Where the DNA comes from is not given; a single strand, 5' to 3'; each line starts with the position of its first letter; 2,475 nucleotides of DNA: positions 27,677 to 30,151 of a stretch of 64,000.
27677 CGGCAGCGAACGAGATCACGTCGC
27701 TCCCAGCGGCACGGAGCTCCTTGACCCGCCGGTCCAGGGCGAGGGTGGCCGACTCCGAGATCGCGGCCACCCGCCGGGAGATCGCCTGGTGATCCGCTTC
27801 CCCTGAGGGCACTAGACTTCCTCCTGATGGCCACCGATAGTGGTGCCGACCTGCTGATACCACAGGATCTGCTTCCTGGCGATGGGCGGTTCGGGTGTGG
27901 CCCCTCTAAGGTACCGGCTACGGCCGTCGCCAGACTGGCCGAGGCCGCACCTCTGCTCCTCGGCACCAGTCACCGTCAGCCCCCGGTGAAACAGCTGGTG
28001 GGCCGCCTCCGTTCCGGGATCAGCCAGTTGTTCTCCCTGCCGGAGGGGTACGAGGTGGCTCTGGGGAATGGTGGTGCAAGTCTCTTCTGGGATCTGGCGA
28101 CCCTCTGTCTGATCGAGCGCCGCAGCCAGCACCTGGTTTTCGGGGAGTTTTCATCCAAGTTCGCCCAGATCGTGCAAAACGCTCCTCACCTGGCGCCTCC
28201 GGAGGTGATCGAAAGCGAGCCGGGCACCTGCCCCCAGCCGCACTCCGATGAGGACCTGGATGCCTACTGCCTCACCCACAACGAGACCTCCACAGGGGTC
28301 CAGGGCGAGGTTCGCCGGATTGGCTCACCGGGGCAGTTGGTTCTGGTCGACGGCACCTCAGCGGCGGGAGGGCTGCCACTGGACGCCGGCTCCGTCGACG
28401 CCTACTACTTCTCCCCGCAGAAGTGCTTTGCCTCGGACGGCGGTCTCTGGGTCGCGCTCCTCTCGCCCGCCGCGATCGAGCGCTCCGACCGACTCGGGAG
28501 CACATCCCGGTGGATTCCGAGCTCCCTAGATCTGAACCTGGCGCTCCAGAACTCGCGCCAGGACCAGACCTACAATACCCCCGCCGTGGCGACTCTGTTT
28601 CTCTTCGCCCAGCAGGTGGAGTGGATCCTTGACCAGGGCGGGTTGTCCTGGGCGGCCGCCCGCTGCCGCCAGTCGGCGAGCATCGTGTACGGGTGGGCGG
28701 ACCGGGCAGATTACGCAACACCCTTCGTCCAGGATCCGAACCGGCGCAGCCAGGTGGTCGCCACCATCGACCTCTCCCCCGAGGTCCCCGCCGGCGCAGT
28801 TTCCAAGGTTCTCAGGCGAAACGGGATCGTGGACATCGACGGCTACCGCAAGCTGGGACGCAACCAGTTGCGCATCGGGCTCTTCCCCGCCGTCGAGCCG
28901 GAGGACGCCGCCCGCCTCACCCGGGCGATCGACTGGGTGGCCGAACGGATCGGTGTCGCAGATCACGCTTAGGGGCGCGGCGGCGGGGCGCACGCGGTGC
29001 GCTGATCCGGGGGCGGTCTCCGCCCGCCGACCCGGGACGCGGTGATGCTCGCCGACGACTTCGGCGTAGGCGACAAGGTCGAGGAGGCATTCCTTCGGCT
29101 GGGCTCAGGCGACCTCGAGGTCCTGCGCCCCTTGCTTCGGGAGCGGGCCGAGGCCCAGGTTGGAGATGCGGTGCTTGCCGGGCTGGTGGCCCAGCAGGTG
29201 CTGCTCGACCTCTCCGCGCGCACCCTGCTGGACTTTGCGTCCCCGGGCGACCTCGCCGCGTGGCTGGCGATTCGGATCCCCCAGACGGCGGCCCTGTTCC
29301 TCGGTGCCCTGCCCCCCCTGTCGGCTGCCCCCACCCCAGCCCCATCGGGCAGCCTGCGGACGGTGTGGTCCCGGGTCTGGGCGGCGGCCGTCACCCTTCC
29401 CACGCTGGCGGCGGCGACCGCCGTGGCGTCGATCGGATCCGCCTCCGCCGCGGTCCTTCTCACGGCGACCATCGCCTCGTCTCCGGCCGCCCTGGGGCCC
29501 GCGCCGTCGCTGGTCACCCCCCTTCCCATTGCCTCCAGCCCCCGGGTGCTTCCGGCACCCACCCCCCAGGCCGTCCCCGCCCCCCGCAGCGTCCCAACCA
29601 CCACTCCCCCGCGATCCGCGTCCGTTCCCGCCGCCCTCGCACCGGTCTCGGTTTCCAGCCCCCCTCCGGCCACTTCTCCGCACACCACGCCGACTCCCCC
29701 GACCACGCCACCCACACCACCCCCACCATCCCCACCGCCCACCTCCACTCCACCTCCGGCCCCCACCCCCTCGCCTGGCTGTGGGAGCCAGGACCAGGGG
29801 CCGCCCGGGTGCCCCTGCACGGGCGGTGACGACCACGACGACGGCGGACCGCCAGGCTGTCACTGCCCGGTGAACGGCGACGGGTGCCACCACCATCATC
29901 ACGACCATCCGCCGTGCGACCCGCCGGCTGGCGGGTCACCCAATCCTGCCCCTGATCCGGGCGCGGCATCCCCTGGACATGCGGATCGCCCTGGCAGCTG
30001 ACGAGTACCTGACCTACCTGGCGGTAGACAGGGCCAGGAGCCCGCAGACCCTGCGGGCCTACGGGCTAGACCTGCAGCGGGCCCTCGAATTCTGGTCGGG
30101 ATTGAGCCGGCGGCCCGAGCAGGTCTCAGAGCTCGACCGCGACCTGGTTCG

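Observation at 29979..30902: Xer-type tyrosine recombinase outside its usual chromosomal context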

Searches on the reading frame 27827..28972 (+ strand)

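Call 4: search_protein_families(library=ncbifam, proteins=[window:27827-28972:+], max_evalue=0.001)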
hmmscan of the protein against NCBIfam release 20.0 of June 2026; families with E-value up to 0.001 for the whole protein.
window:27827-28972:+ (381 aa): 11 families
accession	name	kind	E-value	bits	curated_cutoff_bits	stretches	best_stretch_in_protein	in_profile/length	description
TIGR01366.1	serC_3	equivalog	2.6e-157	523.7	401.65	1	17-374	2-360/361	phosphoserine transaminase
NF002841.0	PRK03080.1-2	equivalog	1.5e-27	96.6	477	1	17-373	11-381/389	phosphoserine transaminase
NF003764.0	PRK05355.1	equivalog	3.5e-25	88.7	253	1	44-368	36-349/357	3-phosphoserine/phosphohydroxythreonine transaminase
TIGR01364.1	serC_1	equivalog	8.6e-21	74.2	443.6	1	45-366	34-349/358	phosphoserine transaminase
TIGR01365.1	serC_2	equivalog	2.5e-16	59.8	448.2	1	17-371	2-370/374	phosphoserine transaminase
NF009112.0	PRK12462.1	equivalog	1.2e-14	53.9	563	1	32-368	26-357/365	phosphoserine transaminase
TIGR03301.1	PhnW-AepZ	equivalog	1.1e-11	44.7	360.8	1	46-368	21-351/355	2-aminoethylphosphonate aminotransferase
NF045640.1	AspGlyoxATaseBhcA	equivalog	2.6e-07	29.9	650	1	48-319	29-310/395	L-aspartate--glyoxylate aminotransferase BhcA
NF010006.0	PRK13479.1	equivalog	3e-05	23.3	296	1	140-377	128-366/369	2-aminoethylphosphonate--pyruvate transaminase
NF046070.1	PyrdoxPyrvTramin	equivalog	0.00021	20.2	600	1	143-271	130-263/369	pyridoxamine--pyruvate transaminase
TIGR02326.1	transamin_PhnW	equivalog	0.0005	19.3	400.8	1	141-369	127-357/363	2-aminoethylphosphonate--pyruvate transaminase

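Call 5: search_protein_families(library=pfam, proteins=[window:27827-28972:+], max_evalue=0.001)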
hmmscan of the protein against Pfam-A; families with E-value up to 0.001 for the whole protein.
window:27827-28972:+ (381 aa): 1 family
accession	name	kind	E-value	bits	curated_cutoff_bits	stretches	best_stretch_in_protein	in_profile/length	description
PF00266.25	Aminotran_5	-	9.9e-10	38.4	21.5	1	143-335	139-334/371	Aminotransferase class-V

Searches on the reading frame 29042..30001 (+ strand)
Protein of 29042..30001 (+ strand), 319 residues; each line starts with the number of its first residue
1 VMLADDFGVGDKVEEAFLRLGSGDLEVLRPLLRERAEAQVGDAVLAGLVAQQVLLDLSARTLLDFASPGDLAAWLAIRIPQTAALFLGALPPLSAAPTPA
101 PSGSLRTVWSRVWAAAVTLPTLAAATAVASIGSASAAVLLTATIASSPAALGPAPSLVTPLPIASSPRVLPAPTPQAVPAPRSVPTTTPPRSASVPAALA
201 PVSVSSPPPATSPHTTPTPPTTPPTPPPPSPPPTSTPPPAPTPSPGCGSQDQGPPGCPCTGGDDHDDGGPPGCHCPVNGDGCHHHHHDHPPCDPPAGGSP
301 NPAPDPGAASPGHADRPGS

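Call 4: search_protein_families(library=ncbifam, proteins=[window:29042-30001:+], max_evalue=0.001)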
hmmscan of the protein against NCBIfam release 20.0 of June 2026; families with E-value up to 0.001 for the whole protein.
window:29042-30001:+ (319 aa): 0 families

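Call 5: search_protein_families(library=pfam, proteins=[window:29042-30001:+], max_evalue=0.001)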
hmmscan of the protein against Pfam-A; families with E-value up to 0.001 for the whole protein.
window:29042-30001:+ (319 aa): 0 families
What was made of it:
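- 29042..30001 (+): orfX: Pro/Thr-rich protein with a Cys/His-rich tail. Its stop overlaps the xer start by 23 nt, so it is probably co-transcribed with xer. No Pfam or NCBIfam hit (calls 4, 5).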
